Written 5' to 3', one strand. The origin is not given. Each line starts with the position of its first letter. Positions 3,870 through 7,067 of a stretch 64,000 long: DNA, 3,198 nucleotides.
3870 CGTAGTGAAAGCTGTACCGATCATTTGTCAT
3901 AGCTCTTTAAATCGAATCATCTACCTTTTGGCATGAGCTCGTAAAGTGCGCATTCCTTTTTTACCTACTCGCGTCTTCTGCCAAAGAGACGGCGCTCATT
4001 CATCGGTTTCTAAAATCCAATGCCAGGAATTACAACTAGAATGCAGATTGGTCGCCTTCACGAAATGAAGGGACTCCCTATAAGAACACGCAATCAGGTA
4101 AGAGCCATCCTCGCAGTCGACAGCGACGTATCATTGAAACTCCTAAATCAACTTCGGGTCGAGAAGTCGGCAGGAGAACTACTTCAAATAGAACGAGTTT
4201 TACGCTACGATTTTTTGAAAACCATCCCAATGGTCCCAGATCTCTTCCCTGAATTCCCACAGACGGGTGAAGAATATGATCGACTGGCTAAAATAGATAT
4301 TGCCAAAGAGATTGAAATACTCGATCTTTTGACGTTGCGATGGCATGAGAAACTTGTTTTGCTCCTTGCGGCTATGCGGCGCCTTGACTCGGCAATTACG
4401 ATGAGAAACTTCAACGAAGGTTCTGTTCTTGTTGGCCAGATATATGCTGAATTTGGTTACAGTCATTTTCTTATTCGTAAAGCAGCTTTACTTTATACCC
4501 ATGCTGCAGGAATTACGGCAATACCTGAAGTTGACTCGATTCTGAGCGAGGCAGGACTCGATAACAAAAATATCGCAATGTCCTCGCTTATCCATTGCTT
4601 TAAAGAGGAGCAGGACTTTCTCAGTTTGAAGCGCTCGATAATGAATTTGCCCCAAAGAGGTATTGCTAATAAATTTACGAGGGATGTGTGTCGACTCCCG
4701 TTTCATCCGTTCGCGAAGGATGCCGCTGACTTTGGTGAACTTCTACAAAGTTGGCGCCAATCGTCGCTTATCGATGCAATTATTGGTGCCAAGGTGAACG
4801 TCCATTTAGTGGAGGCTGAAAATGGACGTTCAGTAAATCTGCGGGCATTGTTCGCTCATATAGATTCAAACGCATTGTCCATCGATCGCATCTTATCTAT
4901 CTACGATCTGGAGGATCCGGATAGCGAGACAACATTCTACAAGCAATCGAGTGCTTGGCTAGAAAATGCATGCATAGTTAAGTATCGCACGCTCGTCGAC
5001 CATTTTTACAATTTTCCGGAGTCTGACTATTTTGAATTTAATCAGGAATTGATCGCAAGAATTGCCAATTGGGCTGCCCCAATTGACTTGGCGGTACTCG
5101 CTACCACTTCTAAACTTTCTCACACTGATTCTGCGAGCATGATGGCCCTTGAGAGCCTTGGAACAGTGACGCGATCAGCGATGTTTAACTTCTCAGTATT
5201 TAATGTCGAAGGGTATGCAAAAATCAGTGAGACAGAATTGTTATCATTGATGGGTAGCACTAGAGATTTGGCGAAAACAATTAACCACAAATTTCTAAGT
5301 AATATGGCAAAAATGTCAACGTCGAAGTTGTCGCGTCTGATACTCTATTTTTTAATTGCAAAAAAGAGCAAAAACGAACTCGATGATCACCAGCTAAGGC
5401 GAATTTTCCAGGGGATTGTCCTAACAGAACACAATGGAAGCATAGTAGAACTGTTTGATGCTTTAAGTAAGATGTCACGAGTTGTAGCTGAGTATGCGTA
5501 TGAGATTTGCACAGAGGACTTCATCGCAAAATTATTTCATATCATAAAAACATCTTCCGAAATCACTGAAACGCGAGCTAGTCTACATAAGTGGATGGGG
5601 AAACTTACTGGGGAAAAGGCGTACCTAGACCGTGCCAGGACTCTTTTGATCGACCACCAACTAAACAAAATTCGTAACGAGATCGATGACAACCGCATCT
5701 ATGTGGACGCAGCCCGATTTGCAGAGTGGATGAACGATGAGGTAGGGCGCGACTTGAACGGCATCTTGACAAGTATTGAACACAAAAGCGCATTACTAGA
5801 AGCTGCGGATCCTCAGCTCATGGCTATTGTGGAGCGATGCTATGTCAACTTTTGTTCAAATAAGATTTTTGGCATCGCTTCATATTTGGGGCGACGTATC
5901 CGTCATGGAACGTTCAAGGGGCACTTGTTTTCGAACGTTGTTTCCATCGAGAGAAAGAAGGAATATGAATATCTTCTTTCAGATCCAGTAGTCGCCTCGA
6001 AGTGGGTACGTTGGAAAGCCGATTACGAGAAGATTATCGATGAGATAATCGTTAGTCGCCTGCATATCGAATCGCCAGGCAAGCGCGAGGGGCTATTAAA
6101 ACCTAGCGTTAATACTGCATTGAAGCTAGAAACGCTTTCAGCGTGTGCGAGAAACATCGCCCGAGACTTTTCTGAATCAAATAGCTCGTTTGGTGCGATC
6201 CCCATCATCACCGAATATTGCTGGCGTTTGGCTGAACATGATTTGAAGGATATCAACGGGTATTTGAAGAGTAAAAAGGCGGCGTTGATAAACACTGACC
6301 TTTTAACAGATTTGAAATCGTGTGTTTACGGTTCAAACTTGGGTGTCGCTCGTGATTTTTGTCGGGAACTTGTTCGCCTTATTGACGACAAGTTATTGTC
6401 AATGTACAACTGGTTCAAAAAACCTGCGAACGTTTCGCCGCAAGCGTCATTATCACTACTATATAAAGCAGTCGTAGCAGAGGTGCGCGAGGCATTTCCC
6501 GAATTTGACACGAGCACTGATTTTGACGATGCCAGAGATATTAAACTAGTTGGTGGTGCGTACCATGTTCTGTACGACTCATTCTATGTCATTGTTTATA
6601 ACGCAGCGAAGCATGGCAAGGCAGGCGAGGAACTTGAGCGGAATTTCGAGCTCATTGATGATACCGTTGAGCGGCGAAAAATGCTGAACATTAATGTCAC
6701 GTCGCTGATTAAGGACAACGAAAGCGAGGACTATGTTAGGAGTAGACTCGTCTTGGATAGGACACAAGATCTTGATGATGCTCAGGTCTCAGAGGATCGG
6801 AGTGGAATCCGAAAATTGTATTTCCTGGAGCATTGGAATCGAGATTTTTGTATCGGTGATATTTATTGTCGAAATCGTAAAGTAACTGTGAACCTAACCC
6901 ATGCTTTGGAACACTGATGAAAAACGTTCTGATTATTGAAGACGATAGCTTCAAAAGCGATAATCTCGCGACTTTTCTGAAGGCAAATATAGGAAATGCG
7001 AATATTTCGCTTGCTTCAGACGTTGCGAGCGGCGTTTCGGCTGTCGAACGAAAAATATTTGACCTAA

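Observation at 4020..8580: Detocs-like defensive two-component locus (sensor kinase, buffer receiver, receiver-PNP effector)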

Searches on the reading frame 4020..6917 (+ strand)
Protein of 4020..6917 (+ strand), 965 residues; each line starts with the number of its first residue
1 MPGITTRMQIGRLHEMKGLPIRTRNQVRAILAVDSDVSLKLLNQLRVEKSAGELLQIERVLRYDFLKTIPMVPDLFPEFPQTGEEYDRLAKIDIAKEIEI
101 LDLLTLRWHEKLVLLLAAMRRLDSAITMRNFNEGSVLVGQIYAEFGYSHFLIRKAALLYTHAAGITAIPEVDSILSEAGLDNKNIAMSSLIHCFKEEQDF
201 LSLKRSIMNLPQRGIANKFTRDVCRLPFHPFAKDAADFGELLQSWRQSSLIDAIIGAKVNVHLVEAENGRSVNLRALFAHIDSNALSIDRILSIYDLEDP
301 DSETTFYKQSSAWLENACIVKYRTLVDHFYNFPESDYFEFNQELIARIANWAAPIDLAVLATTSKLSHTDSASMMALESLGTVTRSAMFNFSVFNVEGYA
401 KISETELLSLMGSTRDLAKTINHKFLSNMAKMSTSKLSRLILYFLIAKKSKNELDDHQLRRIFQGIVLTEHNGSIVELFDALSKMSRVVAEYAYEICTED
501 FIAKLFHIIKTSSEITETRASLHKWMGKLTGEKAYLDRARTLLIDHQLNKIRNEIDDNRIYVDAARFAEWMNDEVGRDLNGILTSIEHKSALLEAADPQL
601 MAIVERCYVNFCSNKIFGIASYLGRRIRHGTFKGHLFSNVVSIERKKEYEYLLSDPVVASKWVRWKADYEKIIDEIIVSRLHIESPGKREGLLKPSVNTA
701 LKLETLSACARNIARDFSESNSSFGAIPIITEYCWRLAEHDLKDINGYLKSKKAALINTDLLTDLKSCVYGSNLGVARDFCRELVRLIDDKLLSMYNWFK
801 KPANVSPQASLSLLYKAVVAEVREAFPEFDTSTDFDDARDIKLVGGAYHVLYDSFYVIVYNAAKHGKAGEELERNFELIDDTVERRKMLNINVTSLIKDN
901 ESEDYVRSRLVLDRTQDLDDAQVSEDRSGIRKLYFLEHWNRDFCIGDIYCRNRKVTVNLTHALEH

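Call 3: search_protein_families(library=padloc, proteins=[window:4020-6917:+], max_evalue=0.01)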
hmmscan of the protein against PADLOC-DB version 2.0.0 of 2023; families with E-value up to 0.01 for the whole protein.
window:4020-6917:+ (965 aa): 2 families
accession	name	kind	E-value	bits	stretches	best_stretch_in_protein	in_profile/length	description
PDLC04723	PDC-M60A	-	3.2e-14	49.8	1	433-900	577-1084/1161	-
PDLC04721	PDC-M60A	-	6.7e-06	22.3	1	595-641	493-544/891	-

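Call 4: search_protein_families(library=pfam, proteins=[window:4020-6917:+], max_evalue=0.01)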
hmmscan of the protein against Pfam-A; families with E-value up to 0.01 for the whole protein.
window:4020-6917:+ (965 aa): 0 families

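Call 5: search_protein_families(library=ncbifam, proteins=[window:4020-6917:+], max_evalue=0.01)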
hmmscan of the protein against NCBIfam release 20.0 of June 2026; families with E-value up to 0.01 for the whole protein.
window:4020-6917:+ (965 aa): 1 family
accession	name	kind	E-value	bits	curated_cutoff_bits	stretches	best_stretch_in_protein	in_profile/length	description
NF007910.0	PRK10622.1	equivalog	0.0094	14.9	577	0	404-467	18-81/386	bifunctional chorismate mutase/prephenate dehydratase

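Call 9: find_homologous_proteins(query=window:4020-6917:+, max_evalue=0.001)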
Query window:4020-6917:+ (965 aa): 160 proteins with E <= 0.001 among 8000 candidates; the best 120 are listed.
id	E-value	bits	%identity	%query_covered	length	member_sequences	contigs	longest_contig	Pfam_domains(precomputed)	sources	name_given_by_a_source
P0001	0.0e+0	2146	100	99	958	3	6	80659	PF27260.1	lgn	-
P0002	0.0e+0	1691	77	99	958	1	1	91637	PF27260.1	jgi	jgi:hypothetical protein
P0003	0.0e+0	1206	58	99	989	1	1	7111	PF27260.1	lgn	-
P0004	0.0e+0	1204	57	100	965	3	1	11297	PF27260.1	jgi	jgi:hypothetical protein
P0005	0.0e+0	1200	58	99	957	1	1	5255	PF27260.1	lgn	-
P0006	0.0e+0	1196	57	99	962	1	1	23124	PF27260.1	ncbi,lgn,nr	ncbi:MAG: hypothetical protein JWQ80_1463 [Massilia sp.]|nr:hypothetical protein [Massilia sp.]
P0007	0.0e+0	1194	56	99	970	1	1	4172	PF27260.1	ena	-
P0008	0.0e+0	1155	56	98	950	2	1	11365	PF27260.1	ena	-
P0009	0.0e+0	1151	59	94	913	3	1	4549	PF27260.1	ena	-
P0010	0.0e+0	1136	55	99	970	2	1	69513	PF27260.1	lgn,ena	-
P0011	0.0e+0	1115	54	99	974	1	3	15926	PF27260.1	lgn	-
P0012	0.0e+0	1112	54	99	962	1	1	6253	PF27260.1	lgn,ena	-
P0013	0.0e+0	1099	53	99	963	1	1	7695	PF27260.1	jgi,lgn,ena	-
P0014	0.0e+0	1094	54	99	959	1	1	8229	PF27260.1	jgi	jgi:hypothetical protein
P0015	0.0e+0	1075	52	99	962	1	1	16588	PF27260.1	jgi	jgi:hypothetical protein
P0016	0.0e+0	1062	52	98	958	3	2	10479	PF27260.1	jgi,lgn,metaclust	metaclust:\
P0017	0.0e+0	1051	52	99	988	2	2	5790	PF27260.1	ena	-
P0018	0.0e+0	1050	53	99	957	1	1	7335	PF27260.1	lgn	-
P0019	0.0e+0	1031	50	99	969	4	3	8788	PF27260.1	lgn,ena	-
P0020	0.0e+0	1019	50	98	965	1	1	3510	PF27260.1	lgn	-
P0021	2.2e-298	1010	57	84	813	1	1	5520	PF27260.1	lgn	-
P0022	2.0e-295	1001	50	98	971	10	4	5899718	PF27260.1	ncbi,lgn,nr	ncbi:hypothetical protein JNO13_01845 [Pseudomonas sp. 1079]|nr:hypothetical protein [Pseudomonas sp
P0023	5.5e-295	999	50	99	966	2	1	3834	PF27260.1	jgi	jgi:hypothetical protein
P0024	2.7e-294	997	49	99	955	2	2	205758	PF27260.1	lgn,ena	-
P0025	5.8e-291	986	49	99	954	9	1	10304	PF27260.1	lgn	-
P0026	6.9e-291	985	49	100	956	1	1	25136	PF27260.1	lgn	-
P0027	7.7e-291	985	49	99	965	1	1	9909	PF27260.1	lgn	-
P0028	2.5e-290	984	49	99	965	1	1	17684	PF27260.1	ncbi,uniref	ncbi:hypothetical protein [Pseudomonas grimontii]|uniref:hypothetical protein n=1 Tax=Pseudomonas gr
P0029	3.5e-289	980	49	99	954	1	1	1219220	PF27260.1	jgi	jgi:hypothetical protein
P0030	2.2e-288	977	49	99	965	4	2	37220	PF27260.1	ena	-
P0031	4.8e-286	969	48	97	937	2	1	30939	PF27260.1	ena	-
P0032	5.8e-284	963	48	97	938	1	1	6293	PF27260.1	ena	-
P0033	1.9e-283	961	48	99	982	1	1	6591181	PF27260.1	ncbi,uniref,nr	ncbi:hypothetical protein LOY38_05870 [Pseudomonas sp. B21-015]|uniref:hypothetical protein n=1 Tax=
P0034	2.7e-283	960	48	99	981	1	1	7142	PF27260.1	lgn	-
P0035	7.4e-283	959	48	100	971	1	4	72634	PF27260.1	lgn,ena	-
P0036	3.9e-282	957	48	99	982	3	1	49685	PF27260.1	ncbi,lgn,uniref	ncbi:MAG: hypothetical protein ACN6Q5_12275 [Pseudomonas sp.]|uniref:hypothetical protein n=1 Tax=Ps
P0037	4.4e-282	956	48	99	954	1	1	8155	PF27260.1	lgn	-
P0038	9.9e-281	952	49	97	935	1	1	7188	PF27260.1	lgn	-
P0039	4.4e-279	946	47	100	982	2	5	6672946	PF27260.1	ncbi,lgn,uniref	ncbi:hypothetical protein [Pseudomonas brassicacearum]|uniref:hypothetical protein n=1 Tax=Pseudomon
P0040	2.3e-278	944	48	99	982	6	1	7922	PF27260.1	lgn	-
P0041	1.8e-272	925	46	99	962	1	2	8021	PF27260.1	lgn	-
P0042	7.1e-272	923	47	99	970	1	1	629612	PF27260.1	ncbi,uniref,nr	ncbi:hypothetical protein [Halomonas sp. DWK9]|uniref:hypothetical protein n=1 Tax=Halomonas sp. DWK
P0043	7.0e-271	919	47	99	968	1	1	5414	PF27260.1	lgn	-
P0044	9.5e-266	902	46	98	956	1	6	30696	PF27260.1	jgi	jgi:hypothetical protein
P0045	2.6e-263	894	45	98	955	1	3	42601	PF27260.1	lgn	-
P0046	3.4e-263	894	47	95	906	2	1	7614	PF27260.1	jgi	-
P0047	8.7e-263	892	45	99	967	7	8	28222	PF27260.1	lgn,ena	-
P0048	1.4e-262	892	46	99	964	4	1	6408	PF27260.1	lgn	-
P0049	1.7e-259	882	45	99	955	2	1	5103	PF27260.1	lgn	-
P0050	1.3e-254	865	45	96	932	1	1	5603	PF27260.1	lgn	-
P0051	3.9e-254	864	45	98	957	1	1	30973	PF27260.1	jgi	jgi:hypothetical protein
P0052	7.5e-254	863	49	87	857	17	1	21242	PF27260.1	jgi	-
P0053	1.1e-253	862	45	98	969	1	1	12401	PF27260.1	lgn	-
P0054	2.3e-253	861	44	98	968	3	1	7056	PF27260.1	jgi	-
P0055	1.6e-252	859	44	99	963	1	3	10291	PF27260.1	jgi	jgi:hypothetical protein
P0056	3.3e-252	857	44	98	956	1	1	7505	PF27260.1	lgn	-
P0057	4.0e-252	857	44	98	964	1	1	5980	PF27260.1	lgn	-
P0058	8.7e-246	836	54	78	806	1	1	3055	PF27260.1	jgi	jgi:hypothetical protein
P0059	1.1e-244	833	44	98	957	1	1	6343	PF27260.1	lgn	-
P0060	8.5e-244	830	43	100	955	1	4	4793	PF27260.1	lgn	-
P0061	2.0e-243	828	43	98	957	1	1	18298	PF27260.1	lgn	-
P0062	3.6e-240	818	41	99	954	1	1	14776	PF27260.1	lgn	-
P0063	1.3e-239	816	44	98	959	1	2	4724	PF27260.1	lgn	-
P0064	2.7e-229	782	42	100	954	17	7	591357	PF27260.1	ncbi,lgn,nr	ncbi:hypothetical protein ACRFW0_001616 [Vibrio cholerae]|nr:hypothetical protein [Vibrio cholerae] 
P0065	3.7e-226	771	43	93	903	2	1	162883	PF27260.1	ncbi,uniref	ncbi:MAG: hypothetical protein ACTH7F_04500 [Vibrio casei]|uniref:hypothetical protein n=1 Tax=Vibri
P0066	1.4e-221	756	40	100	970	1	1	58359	PF27260.1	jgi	jgi:hypothetical protein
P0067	1.9e-221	756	41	100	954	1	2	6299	PF27260.1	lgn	-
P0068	1.4e-208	713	39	99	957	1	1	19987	PF27260.1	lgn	-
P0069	3.7e-201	689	38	99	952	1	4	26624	PF27260.1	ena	-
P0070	3.5e-198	679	39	99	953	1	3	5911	PF27260.1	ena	-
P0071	4.7e-197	675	38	98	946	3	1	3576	PF27260.1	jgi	jgi:hypothetical protein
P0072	1.3e-195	670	37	99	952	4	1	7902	PF27260.1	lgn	-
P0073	1.4e-195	670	37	100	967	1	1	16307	PF27260.1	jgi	jgi:hypothetical protein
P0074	1.8e-195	670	38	99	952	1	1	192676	PF27260.1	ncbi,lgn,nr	ncbi:MAG: hypothetical protein Q7W55_13595 [Pseudohongiella sp.]|nr:hypothetical protein [Pseudohong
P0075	1.4e-194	667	37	99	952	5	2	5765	PF27260.1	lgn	-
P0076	2.2e-194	666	36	99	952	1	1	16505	PF27260.1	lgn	-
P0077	3.2e-194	666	37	99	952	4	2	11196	PF27260.1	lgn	-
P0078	3.2e-194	666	37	99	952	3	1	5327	PF27260.1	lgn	-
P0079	3.6e-194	665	37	99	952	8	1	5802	PF27260.1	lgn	-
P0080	4.3e-194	665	37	100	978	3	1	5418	PF27260.1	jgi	jgi:hypothetical protein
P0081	1.2e-193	664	37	99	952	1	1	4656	PF27260.1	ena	-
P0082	6.5e-193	661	37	99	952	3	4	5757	PF27260.1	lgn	-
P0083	6.1e-192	658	37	99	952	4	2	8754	PF27260.1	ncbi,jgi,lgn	-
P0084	6.4e-192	658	37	99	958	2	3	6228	PF27260.1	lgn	-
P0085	1.6e-191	657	37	99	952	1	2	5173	PF27260.1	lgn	-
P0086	2.3e-191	656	37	99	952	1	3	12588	PF27260.1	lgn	-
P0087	2.5e-191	656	37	98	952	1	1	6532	PF27260.1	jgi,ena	jgi:hypothetical protein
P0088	6.5e-191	655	37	98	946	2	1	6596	PF27260.1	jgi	-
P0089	1.1e-190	654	36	99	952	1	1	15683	PF27260.1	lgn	-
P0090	1.7e-190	653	37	98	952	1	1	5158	PF27260.1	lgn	-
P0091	2.2e-190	653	37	99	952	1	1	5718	PF27260.1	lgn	-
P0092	3.4e-190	652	38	99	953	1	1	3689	PF27260.1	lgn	-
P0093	7.8e-190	651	37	99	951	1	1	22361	PF27260.1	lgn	-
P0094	1.6e-189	650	37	98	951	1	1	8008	PF27260.1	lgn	-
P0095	1.9e-189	650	37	99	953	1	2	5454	PF27260.1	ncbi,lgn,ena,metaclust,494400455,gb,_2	metaclust:\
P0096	5.9e-189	648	38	99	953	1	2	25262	PF27260.1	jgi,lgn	jgi:hypothetical protein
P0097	9.5e-189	647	36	99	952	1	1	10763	PF27260.1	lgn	-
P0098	1.0e-188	647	37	98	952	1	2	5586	PF27260.1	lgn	-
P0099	3.0e-188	646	36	99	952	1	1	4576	PF27260.1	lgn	-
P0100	5.7e-188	645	37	99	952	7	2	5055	PF27260.1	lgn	-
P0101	6.6e-188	645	36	99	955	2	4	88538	PF27260.1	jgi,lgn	-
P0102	6.9e-188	645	37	99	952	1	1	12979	PF27260.1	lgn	-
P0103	1.4e-187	644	37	99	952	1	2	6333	PF27260.1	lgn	-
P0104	7.8e-187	641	37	99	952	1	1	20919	PF27260.1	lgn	-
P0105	8.5e-187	641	36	99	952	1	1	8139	PF27260.1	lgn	-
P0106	1.2e-185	637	36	99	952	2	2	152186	PF27260.1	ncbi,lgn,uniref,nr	ncbi:hypothetical protein [Massilia timonae]|uniref:hypothetical protein n=1 Tax=Massilia timonae Ta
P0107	1.7e-185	637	37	99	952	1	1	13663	PF27260.1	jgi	jgi:hypothetical protein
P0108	7.6e-184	631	36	99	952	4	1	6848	PF27260.1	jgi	jgi:hypothetical protein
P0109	8.3e-184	631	37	99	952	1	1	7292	PF27260.1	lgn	-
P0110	1.1e-183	631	38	96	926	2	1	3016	PF27260.1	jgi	jgi:hypothetical protein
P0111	1.1e-183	631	37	98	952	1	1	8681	PF27260.1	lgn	-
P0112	1.2e-183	631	36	99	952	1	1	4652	PF27260.1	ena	-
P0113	1.3e-183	630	37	98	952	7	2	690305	PF27260.1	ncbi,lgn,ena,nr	nr:hypothetical protein [uncultured Pseudomonas sp.]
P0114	1.6e-183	630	36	99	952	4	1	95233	PF27260.1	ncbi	-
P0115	2.5e-183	630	36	99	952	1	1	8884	PF27260.1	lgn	-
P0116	4.0e-183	629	37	99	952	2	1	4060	PF27260.1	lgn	-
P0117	6.8e-183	628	36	99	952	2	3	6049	PF27260.1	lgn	-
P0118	2.3e-182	626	36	99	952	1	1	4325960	PF27260.1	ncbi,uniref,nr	ncbi:hypothetical protein [Chitinolyticbacter meiyuanensis]|uniref:hypothetical protein n=1 Tax=Chit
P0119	4.9e-182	625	36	99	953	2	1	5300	PF27260.1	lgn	-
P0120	6.8e-182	625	35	99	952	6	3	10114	PF27260.1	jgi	jgi:hypothetical protein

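Call 10: search_solved_structures(query=window:4020-6917:+, max_evalue=10, show_alignments=2)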
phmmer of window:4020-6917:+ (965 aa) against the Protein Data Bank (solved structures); distinct sequences matched with E-value up to 10: 2.
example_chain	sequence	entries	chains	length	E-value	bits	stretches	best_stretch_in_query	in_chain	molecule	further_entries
1cb0_A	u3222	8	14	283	1.5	9.8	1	163-213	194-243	PROTEIN (5'-DEOXY-5'-METHYLTHIOADENOSINE PHOSPHORYLASE) | 5'-Deoxy-5'-Methylthioadenosine Phosphorylase | 5'-methylthioadenosine phosphorylase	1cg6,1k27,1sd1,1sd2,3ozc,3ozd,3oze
5eub_A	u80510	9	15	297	1.6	9.7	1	163-213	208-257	S-methyl-5'-thioadenosine phosphorylase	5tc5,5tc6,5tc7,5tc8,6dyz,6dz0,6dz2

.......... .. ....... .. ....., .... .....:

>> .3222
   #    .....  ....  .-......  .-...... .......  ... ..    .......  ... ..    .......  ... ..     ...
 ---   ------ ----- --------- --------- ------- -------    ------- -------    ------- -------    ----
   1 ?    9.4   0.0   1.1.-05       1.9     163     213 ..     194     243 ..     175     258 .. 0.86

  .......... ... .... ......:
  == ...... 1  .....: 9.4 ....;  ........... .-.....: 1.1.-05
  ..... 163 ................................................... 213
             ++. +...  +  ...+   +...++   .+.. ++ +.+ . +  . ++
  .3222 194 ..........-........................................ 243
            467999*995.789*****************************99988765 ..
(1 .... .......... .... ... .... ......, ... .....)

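Call 34: predict_structure(alignment_id=A2)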
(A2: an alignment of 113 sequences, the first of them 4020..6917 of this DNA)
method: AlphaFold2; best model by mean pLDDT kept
length: 965 residues; sequences in the alignment: 113
mean_pLDDT: 89.2   pTM: 0.74
mean pLDDT of the five models: 89.2, 88.0, 87.8, 87.8, 87.6
residues with pLDDT >= 90: 593; 70-90: 317; 50-70: 52; < 50: 3
segments of 3 or more residues with pLDDT < 50: none
pLDDT, mean of each block of 10 residues (from residue 1): 61 86 92 87 94 93 76 92 87 93 97 98 97 98 97 97 91 95 90 91 91 89 95 95 95 98 83 95 96 96 97 97 98 93 95 94 94 96 97 96 94 94 96 96 92 92 97 96 95 89 89 82 92 80 73 65 80 83 77 75 94 89 86 91 94 93 96 93 87 88 90 84 84 89 86 92 91 90 93 84 66 87 87 83 80 90 89 91 83 93 88 70 61 84 90 94 79
secondary structure, 60 per line:
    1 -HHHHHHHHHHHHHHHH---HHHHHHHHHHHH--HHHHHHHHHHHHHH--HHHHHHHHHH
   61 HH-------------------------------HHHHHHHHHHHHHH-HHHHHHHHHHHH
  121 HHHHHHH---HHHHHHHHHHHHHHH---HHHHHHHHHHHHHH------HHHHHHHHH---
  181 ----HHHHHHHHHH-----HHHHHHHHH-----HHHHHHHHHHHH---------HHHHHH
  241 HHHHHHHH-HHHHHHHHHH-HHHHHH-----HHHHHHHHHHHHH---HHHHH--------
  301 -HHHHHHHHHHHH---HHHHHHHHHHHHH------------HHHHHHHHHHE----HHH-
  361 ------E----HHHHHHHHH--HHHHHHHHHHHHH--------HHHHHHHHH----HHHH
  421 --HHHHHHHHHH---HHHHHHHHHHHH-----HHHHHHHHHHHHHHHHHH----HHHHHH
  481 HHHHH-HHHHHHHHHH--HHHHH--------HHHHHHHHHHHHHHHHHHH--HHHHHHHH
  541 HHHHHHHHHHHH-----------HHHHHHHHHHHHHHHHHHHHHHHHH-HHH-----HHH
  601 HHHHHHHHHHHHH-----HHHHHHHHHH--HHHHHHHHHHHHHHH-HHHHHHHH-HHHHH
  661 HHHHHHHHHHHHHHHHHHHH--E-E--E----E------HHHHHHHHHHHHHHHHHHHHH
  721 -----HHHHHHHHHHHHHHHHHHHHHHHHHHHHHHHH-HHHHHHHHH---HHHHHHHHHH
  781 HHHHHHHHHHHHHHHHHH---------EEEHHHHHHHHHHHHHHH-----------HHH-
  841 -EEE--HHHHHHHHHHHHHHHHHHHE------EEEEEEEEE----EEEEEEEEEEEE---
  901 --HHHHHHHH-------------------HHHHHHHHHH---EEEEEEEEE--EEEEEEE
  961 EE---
elements in order (helices of 4 or more, strands of 3 or more residues): H2-17 H21-32 H35-48 H51-62 H94-107 H109-127 H131-145 H149-162 H169-177 H185-194 H200-208 H214-225 H235-248 H250-259 H261-266 H272-284 H288-292 H302-313 H317-329 H342-351 H372-380 H383-395 H404-412 H417-420 H423-432 H436-447 H453-470 H475-485 H487-496 H499-503 H512-530 H533-552 H564-588 H598-613 H619-628 H631-645 H647-654 H656-680 H700-720 H726-757 H759-767 H771-798 E808-810 H811-825 E842-844 H847-865 E873-881 E886-897 H903-910 H930-939 E943-951 E954-962
